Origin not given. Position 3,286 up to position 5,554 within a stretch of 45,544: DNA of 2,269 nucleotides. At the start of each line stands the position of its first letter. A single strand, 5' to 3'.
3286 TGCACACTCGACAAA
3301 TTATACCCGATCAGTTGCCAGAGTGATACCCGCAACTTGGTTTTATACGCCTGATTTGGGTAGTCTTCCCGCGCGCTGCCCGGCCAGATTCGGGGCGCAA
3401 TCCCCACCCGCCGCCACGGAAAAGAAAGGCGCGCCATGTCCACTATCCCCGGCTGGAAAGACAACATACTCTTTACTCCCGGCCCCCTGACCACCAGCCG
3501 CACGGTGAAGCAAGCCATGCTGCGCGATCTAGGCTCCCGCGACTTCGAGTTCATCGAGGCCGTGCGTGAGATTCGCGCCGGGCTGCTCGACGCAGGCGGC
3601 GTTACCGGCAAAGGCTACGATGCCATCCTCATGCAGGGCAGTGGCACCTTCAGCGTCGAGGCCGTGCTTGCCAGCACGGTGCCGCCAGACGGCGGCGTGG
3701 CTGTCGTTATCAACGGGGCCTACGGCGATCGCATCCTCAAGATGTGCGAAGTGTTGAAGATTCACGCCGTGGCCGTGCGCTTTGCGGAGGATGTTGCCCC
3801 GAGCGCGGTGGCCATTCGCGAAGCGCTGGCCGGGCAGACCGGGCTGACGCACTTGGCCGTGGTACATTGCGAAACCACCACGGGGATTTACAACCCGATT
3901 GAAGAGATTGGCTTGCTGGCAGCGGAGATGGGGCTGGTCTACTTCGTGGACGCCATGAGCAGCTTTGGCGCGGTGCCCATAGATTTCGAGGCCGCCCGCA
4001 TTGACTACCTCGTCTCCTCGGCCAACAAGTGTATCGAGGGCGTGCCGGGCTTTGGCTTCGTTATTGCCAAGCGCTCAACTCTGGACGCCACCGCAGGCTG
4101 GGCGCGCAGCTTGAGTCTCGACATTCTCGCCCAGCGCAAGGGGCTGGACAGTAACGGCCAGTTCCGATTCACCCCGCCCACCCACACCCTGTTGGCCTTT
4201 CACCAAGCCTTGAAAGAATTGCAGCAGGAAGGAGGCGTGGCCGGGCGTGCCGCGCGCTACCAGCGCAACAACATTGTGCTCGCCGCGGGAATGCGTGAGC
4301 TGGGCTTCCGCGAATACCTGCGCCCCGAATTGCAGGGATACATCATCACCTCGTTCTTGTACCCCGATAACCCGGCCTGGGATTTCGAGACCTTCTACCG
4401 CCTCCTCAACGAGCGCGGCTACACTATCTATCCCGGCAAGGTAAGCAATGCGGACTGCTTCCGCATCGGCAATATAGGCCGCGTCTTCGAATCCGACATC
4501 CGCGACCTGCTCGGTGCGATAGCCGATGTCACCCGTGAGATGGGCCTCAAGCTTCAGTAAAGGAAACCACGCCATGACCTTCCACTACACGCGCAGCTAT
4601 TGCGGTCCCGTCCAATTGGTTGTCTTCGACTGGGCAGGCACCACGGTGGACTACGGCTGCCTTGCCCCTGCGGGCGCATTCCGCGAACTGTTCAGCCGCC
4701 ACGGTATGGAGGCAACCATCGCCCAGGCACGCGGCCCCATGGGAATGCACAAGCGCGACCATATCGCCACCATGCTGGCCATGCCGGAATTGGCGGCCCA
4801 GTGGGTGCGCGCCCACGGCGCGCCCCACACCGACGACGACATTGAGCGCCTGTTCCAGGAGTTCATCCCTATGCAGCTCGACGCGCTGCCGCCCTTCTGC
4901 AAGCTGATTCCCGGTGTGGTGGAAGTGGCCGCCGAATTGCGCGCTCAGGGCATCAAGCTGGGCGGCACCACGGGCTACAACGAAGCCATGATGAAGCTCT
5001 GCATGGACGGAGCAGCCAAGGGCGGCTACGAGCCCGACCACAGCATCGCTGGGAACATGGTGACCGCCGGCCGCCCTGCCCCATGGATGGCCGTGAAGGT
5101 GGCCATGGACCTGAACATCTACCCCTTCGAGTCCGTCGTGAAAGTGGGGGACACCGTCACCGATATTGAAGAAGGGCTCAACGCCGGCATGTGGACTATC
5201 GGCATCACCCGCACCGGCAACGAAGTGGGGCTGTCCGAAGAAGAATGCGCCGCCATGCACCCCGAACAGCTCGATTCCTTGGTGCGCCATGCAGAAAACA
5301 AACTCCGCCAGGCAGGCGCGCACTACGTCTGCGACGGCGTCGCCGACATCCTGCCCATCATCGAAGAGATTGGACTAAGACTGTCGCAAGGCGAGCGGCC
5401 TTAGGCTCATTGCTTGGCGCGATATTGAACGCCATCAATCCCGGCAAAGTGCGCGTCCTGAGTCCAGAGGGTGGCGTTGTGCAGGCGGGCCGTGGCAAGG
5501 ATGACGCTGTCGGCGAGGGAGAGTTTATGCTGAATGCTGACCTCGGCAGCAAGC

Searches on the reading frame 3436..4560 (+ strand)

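Call 8: search_protein_families(library=pfam, proteins=[window:3436-4560:+], max_evalue=0.001)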
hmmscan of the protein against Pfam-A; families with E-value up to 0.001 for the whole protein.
window:3436-4560:+ (374 aa): 1 family
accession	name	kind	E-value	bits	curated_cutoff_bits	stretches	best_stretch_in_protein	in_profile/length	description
PF00266.25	Aminotran_5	-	1.8e-17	63.8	21.5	1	30-310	32-317/371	Aminotransferase class-V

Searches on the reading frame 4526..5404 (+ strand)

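Call 8: search_protein_families(library=pfam, proteins=[window:4526-5404:+], max_evalue=0.001)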
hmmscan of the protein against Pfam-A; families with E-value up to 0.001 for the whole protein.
window:4526-5404:+ (292 aa): 3 families
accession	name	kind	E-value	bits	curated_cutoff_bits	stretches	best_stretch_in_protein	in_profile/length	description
PF00702.32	Hydrolase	-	6.3e-14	53.2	26.4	1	30-221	2-191/191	haloacid dehalogenase-like hydrolase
PF13419.12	HAD_2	-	2.8e-10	41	23.8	1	51-226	19-177/178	Haloacid dehalogenase-like hydrolase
PF13242.12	Hydrolase_like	-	1.3e-05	25.4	22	1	181-229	2-50/75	HAD-hyrolase-like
